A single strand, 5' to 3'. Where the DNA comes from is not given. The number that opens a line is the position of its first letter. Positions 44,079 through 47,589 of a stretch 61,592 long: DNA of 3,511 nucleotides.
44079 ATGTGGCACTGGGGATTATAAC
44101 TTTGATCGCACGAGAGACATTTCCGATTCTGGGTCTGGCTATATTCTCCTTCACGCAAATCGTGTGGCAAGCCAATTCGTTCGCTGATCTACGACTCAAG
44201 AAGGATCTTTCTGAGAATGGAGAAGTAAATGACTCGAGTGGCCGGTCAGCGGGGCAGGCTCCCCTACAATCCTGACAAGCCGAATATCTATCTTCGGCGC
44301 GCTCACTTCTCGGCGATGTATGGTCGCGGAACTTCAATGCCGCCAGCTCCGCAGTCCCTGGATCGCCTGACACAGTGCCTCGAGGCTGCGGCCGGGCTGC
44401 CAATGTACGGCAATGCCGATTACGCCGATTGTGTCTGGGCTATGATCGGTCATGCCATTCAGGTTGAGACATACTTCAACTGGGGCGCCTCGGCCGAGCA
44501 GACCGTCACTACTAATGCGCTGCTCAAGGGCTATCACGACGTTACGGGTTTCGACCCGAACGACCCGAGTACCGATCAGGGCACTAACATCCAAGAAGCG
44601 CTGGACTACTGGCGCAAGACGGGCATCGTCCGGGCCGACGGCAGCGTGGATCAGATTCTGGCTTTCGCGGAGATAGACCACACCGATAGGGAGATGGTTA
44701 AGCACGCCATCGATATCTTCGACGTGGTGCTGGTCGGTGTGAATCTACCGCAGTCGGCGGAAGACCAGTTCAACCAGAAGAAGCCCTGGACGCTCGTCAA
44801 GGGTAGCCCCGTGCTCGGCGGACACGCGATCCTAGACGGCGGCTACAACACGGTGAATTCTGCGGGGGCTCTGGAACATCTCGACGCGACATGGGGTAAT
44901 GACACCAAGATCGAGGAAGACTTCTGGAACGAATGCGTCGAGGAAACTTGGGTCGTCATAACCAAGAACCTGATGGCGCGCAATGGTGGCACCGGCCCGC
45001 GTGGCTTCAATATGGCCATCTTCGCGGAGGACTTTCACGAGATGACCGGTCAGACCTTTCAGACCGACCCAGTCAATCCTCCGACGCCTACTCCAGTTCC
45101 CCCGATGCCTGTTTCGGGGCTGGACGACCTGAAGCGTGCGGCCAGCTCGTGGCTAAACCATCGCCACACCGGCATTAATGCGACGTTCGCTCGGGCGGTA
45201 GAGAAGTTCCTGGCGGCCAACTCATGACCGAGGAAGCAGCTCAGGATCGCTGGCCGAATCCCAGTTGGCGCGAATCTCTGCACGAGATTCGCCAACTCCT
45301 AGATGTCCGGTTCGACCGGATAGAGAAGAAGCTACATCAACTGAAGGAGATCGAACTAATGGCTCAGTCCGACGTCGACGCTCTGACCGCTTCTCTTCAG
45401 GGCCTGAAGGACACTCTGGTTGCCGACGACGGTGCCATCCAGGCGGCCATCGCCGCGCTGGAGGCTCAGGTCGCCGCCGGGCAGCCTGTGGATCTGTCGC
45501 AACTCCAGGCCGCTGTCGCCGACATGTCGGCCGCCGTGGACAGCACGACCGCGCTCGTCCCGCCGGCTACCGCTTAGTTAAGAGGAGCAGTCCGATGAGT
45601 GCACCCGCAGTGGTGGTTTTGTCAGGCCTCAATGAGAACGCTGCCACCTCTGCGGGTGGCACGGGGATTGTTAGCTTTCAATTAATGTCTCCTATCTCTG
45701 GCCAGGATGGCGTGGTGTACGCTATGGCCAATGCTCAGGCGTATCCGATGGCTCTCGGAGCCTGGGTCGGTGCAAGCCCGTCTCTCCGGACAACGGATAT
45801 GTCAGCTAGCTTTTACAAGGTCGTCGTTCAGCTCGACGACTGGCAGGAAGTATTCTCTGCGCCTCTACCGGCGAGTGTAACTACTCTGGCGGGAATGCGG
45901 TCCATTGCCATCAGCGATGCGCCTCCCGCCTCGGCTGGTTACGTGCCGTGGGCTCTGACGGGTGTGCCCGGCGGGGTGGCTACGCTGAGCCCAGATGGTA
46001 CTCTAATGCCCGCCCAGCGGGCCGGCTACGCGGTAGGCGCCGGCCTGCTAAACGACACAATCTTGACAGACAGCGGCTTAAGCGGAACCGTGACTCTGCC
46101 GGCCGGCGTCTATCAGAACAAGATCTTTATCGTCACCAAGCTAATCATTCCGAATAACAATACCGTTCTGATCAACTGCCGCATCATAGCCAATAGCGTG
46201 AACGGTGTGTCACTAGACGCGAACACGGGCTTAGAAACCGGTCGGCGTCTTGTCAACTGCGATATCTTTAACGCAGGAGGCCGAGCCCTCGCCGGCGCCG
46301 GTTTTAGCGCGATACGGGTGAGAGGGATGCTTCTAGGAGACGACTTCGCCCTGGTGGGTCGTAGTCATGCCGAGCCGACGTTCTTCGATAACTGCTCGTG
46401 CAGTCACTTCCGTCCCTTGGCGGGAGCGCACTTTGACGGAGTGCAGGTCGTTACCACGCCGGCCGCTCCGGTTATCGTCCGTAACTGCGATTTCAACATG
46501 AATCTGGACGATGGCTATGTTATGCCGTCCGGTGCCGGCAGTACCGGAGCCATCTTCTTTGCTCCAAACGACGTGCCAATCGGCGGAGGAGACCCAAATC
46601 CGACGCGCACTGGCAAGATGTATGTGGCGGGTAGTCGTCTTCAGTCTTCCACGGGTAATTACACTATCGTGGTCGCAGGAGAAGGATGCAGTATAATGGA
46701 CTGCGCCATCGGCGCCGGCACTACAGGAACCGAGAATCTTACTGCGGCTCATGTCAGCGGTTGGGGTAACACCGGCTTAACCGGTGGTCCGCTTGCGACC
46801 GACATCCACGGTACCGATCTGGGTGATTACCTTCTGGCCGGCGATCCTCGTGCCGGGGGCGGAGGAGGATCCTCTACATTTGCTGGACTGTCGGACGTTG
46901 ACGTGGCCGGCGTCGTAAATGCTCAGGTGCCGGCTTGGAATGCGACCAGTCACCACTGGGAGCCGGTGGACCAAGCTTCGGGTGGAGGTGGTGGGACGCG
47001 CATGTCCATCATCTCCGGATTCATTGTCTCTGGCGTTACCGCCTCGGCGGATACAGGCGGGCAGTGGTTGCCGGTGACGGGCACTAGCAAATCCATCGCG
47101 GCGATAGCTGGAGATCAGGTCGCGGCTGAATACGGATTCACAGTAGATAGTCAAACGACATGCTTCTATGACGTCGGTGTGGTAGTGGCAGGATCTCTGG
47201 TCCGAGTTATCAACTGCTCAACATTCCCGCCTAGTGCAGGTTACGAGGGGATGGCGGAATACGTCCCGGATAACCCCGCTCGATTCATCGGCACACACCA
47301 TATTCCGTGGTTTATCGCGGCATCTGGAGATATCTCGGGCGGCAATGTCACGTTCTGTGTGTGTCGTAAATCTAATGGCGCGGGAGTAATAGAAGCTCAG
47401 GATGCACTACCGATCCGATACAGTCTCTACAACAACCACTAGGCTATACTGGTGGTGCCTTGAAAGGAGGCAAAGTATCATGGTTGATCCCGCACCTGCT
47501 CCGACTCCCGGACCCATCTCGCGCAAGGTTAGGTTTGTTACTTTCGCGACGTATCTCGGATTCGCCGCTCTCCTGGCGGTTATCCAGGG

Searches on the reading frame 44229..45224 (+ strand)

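Call 67: search_protein_families(library=phrogs, proteins=[window:44229-45224:+], max_evalue=0.001)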
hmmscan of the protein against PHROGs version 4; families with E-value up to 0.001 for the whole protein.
window:44229-45224:+ (332 aa): 1 family
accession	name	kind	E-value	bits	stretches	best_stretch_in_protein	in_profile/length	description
phrog_19005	-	unknown function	4.2e-25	89.2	1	58-268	43-251/260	-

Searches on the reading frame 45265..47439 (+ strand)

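Call 67: search_protein_families(library=phrogs, proteins=[window:45265-47439:+], max_evalue=0.001)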
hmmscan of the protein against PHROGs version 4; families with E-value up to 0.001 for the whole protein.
window:45265-47439:+ (725 aa): 1 family
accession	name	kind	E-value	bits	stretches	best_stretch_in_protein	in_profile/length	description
phrog_677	-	tail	0.00088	19.8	0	540-636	182-277/412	baseplate wedge tail fiber protein connector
